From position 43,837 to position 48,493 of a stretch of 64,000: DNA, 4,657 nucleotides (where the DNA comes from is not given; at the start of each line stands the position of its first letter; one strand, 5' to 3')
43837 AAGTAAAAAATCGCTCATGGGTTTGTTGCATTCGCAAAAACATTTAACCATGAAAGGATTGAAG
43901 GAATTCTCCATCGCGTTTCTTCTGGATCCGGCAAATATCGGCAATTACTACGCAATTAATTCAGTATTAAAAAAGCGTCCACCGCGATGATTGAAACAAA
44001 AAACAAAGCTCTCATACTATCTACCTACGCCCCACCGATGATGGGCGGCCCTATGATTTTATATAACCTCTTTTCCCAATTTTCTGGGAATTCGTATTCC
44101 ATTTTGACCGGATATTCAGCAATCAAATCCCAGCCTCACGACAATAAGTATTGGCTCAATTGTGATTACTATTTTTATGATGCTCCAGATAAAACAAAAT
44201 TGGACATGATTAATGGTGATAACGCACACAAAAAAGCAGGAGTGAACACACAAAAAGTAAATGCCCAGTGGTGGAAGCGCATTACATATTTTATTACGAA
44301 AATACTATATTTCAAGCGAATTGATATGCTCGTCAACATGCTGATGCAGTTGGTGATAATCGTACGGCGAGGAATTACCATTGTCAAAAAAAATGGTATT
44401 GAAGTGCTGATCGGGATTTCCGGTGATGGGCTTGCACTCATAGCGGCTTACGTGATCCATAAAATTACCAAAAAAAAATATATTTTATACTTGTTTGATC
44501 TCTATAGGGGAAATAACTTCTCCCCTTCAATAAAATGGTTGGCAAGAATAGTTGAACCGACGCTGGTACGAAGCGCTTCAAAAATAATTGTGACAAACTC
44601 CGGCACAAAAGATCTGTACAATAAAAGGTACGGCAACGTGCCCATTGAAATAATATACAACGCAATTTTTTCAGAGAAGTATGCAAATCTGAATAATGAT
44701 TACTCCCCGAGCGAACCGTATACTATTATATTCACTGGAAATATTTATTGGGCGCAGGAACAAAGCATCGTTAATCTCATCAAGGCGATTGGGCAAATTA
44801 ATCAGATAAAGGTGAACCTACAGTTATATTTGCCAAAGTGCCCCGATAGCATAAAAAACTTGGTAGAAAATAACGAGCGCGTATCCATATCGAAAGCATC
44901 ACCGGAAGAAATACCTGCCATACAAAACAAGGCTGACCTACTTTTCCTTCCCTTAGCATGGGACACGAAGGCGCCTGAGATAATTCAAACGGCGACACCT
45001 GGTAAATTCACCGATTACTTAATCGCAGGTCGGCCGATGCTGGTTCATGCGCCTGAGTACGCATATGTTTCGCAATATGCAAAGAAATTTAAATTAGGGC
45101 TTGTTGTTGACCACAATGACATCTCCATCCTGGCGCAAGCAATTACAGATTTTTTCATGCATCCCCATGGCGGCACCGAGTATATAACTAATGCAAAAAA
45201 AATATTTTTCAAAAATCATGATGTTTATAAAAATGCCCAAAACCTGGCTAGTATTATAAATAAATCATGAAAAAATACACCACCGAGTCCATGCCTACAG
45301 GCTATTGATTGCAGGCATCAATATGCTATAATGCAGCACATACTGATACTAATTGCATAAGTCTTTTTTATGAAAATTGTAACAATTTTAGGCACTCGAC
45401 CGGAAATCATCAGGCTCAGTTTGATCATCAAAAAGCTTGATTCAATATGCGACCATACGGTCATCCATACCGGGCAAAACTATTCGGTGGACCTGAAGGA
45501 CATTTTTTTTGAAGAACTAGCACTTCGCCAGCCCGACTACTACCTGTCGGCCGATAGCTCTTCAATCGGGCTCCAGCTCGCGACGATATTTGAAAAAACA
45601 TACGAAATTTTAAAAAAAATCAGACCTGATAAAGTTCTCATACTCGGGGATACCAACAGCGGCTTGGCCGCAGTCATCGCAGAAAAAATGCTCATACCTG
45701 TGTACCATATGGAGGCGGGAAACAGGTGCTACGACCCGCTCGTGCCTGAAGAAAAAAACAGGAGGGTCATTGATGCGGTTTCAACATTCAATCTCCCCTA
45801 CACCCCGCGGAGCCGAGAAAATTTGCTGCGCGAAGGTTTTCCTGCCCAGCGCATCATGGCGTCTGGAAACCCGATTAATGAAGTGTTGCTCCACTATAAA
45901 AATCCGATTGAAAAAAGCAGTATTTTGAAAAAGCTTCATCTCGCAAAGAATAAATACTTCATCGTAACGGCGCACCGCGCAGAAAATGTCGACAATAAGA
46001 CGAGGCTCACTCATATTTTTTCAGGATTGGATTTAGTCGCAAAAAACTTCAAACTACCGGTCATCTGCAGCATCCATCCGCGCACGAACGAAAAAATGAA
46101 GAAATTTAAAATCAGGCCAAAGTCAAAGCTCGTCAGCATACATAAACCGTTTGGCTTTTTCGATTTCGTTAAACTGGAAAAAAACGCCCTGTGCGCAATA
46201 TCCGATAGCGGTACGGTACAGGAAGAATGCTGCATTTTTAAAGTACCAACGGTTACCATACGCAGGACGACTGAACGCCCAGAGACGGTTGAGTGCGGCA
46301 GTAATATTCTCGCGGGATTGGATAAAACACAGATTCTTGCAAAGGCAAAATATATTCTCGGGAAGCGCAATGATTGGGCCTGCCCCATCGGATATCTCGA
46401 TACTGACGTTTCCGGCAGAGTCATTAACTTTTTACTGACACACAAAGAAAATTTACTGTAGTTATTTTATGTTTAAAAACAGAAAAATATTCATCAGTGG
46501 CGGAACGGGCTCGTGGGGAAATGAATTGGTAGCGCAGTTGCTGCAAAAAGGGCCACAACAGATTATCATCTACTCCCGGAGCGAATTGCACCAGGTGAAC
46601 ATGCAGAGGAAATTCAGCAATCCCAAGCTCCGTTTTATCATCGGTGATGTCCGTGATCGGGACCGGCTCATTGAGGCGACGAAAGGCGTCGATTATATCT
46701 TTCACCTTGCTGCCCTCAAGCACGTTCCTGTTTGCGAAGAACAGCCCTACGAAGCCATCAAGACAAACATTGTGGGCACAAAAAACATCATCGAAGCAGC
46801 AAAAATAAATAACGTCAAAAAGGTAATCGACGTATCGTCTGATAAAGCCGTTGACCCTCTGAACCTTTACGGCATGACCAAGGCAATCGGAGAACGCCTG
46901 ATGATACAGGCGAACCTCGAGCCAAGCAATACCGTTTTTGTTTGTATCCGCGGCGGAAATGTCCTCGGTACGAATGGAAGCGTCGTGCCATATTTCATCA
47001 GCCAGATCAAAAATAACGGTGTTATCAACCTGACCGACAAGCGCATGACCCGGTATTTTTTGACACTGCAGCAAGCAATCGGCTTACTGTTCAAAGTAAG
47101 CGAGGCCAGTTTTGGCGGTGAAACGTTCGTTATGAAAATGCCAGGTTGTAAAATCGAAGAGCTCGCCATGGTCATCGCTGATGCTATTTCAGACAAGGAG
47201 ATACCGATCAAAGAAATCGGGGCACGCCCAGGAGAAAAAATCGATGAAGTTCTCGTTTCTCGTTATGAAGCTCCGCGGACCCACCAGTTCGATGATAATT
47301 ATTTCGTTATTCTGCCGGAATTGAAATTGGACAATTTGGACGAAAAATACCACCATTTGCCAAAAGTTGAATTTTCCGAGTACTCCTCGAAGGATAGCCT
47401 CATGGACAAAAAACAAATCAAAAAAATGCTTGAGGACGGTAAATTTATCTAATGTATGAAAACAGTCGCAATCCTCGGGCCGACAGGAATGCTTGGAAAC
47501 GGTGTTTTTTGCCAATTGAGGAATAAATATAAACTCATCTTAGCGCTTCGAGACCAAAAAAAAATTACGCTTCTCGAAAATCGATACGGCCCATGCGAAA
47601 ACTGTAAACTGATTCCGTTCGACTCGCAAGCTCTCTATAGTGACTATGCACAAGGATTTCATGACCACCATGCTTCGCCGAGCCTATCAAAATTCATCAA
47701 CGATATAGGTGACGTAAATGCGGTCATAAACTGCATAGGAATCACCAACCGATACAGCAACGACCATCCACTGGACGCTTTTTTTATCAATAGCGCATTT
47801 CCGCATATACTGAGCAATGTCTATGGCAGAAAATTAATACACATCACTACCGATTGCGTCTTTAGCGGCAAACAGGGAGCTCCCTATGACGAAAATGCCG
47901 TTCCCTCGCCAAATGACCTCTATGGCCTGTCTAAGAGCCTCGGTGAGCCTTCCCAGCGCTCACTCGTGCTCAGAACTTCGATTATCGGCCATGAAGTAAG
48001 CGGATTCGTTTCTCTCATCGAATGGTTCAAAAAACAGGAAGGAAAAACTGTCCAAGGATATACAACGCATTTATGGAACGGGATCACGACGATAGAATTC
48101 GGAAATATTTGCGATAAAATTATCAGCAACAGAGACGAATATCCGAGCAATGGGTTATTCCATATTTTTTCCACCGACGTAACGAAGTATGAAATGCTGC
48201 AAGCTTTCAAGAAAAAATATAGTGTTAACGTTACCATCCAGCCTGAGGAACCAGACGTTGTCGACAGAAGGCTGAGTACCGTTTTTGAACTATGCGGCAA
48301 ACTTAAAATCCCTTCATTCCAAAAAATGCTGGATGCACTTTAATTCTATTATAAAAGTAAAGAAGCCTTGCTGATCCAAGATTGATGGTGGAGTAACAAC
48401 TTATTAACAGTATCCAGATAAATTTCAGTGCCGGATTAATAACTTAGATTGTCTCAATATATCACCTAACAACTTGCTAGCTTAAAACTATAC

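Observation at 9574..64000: Surface-glycan supercluster of more than 50 kb combining four nucleotide-sugar pathways, about 16 glycosyltransferases, two Wzx flippases and four GT-C-like membrane proteins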

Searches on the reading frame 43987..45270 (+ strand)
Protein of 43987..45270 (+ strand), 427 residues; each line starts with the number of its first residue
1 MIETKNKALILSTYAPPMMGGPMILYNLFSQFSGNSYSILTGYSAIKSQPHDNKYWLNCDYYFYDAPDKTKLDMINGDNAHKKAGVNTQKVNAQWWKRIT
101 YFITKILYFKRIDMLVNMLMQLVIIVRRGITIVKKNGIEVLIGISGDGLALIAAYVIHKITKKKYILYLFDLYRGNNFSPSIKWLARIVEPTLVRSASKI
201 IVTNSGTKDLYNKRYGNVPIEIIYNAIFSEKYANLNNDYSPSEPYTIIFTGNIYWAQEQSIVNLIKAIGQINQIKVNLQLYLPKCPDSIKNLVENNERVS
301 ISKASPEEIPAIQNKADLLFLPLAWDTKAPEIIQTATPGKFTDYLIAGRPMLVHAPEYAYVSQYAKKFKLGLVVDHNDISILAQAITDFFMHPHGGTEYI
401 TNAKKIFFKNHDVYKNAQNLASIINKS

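Call 7: search_protein_families(library=pfam, proteins=[window:43987-45270:+])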
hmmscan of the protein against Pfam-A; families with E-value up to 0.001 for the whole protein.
window:43987-45270:+ (427 aa): 1 family
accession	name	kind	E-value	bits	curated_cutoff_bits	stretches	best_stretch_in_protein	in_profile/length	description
PF13692.12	Glyco_trans_1_4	-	3.6e-06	27.7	27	1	245-388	2-138/142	Glycosyl transferases group 1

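Call 18: search_protein_families(library=ncbifam, proteins=[window:43987-45270:+])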
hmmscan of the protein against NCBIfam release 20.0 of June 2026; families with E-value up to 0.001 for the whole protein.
window:43987-45270:+ (427 aa): 1 family
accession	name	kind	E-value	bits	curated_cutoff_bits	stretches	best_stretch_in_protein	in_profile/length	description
NF012028.0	PRK15484.1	subfamily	0.00039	19.6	618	1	186-281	129-228/380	lipopolysaccharide N-acetylglucosaminyltransferase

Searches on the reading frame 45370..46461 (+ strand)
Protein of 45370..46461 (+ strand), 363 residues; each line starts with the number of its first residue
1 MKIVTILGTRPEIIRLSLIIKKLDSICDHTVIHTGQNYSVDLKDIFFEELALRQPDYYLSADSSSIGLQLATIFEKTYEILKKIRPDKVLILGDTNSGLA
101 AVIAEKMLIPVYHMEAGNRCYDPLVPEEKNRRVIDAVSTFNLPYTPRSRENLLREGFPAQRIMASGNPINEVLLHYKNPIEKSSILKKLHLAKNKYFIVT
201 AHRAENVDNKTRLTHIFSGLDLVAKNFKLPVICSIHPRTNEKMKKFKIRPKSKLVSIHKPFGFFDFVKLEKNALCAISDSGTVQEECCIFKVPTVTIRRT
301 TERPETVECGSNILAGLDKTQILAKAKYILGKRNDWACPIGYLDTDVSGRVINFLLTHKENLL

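Call 7: search_protein_families(library=pfam, proteins=[window:45370-46461:+])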
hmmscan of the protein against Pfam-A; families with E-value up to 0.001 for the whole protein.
window:45370-46461:+ (363 aa): 1 family
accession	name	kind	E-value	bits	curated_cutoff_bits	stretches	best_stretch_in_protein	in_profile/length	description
PF02350.25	Epimerase_2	-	2.3e-89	300.1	30.6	1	26-355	8-346/347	UDP-N-acetylglucosamine 2-epimerase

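Call 17: search_protein_families(library=ncbifam, proteins=[window:45370-46461:+])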
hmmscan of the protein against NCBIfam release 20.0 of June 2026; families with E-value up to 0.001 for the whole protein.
window:45370-46461:+ (363 aa): 2 families
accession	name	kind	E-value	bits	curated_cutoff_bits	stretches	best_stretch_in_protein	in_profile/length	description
TIGR00236.1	wecB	equivalog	6.3e-80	269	210.15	1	1-353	1-360/366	non-hydrolyzing UDP-N-acetylglucosamine 2-epimerase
TIGR03568.1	NeuC_NnaA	equivalog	1.4e-19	70.2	235.9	1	2-306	2-316/365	UDP-N-acetylglucosamine 2-epimerase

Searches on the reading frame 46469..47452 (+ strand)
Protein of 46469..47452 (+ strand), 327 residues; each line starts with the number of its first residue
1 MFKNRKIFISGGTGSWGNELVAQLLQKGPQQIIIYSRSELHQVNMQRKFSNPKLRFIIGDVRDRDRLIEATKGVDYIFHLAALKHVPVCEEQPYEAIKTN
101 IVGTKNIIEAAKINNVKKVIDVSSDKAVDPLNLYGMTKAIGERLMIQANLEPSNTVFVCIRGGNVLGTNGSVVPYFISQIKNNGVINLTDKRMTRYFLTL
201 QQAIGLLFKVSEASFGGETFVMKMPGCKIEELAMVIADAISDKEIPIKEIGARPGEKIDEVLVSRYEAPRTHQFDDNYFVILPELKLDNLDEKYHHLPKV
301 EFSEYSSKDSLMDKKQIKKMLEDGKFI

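Call 7: search_protein_families(library=pfam, proteins=[window:46469-47452:+])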
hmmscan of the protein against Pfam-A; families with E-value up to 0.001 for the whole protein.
window:46469-47452:+ (327 aa): 9 families
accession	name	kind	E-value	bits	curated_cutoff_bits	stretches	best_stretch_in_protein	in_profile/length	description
PF02719.21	Polysacc_synt_2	-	1.9e-92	310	20.2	1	7-279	1-290/293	Polysaccharide biosynthesis protein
PF01370.27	Epimerase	-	9.3e-29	101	20.9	1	7-198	1-212/240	NAD dependent epimerase/dehydratase family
PF16363.11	GDP_Man_Dehyd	-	4.2e-20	72.9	27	1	8-126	1-131/332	GDP-mannose 4,6 dehydratase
PF01073.25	3Beta_HSD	-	8.1e-20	71.4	22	1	9-130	2-122/280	3-beta hydroxysteroid dehydrogenase/isomerase family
PF13460.12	NAD_binding_10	-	5.6e-13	49.6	27.2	1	11-130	1-104/184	NAD(P)H-binding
PF04321.23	RmlD_sub_bind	-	7.4e-12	45.4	27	1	6-186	2-173/287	RmlD substrate binding domain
PF07993.18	NAD_binding_4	-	6e-11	42.4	20.1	1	9-128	1-140/258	Male sterility protein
PF05368.20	NmrA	-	1.5e-06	28.5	27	1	4-120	2-103/298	NmrA-like family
PF08659.16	KR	-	5.6e-05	23.6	22.6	1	8-75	4-76/180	KR domain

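Call 17: search_protein_families(library=ncbifam, proteins=[window:46469-47452:+])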
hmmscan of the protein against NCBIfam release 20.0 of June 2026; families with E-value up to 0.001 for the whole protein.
window:46469-47452:+ (327 aa): 27 families (the best 25 are shown)
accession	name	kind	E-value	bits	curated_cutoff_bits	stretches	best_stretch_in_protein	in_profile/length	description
TIGR03589.1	PseB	equivalog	1.5e-96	323.1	407.75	1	1-318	1-321/324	UDP-N-acetylglucosamine 4,6-dehydratase (inverting)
TIGR04130.1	FnlA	equivalog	1.5e-78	264.1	730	1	1-321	1-325/337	UDP-N-acetylglucosamine 4,6-dehydratase/5-epimerase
TIGR04180.1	EDH_00030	hypoth_equivalog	1.2e-20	73.7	475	1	7-125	1-122/297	NAD-dependent 4,6-dehydratase LegB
TIGR02622.1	CDP_4_6_dhtase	equivalog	7.6e-16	58.2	278.45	1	1-128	1-133/352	CDP-glucose 4,6-dehydratase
TIGR01179.1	galE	equivalog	4.9e-15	55.2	262.3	1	6-168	1-179/332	UDP-glucose 4-epimerase GalE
TIGR03466.1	HpnA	hypoth_equivalog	1.2e-14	53.9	367.65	1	6-127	2-116/327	hopanoid-associated sugar epimerase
TIGR01181.1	dTDP_gluc_dehyt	equivalog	2.1e-14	53.4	365.1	1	6-127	1-128/321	dTDP-glucose 4,6-dehydratase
NF042423.1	oxyalk_red_Shew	equivalog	1.4e-13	50.6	580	1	4-177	8-187/331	2-alkyl-3-oxoalkanoate reductase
NF052578.1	StrlDmthSdmBMthl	equivalog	4e-13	49.8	600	1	8-128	4-117/328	sterol demethylase protein SdmB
NF042422.1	oxyalk_red_OleD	equivalog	1.9e-12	47.2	580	1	6-124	2-110/329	2-alkyl-3-oxoalkanoate reductase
NF007956.0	PRK10675.1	subfamily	8.4e-12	44.8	394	1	6-125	2-125/338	UDP-glucose 4-epimerase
NF041293.1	G6PDh_Azf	equivalog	1.9e-11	43.9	400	1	6-129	4-120/252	NAD-dependent glucose-6-phosphate dehydrogenase Azf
NF043036.1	ErythonDh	equivalog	1.3e-10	41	325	1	6-127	2-127/321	D-erythronate dehydrogenase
TIGR01214.1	rmlD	equivalog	1.8e-09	37.1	224.05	1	6-150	1-140/285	dTDP-4-dehydrorhamnose reductase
NF005539.0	PRK07201.1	equivalog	2.3e-08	33.3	549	1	7-124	3-124/657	SDR family oxidoreductase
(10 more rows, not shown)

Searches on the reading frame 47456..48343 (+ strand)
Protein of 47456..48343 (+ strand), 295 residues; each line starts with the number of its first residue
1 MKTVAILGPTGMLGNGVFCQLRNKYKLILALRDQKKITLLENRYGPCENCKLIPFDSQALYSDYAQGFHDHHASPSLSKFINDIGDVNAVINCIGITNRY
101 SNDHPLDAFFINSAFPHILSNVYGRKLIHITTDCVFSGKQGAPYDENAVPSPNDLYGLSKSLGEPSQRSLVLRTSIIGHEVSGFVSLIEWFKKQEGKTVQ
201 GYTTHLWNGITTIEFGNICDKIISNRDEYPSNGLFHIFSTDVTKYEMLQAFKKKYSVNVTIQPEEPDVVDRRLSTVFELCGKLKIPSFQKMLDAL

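Call 7: search_protein_families(library=pfam, proteins=[window:47456-48343:+])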
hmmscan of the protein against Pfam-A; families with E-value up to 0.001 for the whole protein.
window:47456-48343:+ (295 aa): 2 families
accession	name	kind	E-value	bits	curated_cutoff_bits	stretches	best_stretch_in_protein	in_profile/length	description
PF04321.23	RmlD_sub_bind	-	1.8e-14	53.9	27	1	4-263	3-240/287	RmlD substrate binding domain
PF01370.27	Epimerase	-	0.00012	22.1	20.9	1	5-164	2-150/240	NAD dependent epimerase/dehydratase family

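Call 18: search_protein_families(library=ncbifam, proteins=[window:47456-48343:+])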
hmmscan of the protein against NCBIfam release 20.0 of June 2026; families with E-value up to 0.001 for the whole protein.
window:47456-48343:+ (295 aa): 2 families
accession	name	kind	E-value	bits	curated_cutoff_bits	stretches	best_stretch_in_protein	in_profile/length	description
TIGR01214.1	rmlD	equivalog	6.8e-14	51.6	224.05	1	4-250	2-221/285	dTDP-4-dehydrorhamnose reductase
NF007440.0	PRK09987.1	equivalog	9.6e-05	21.8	308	1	121-176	93-153/299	dTDP-4-dehydrorhamnose reductase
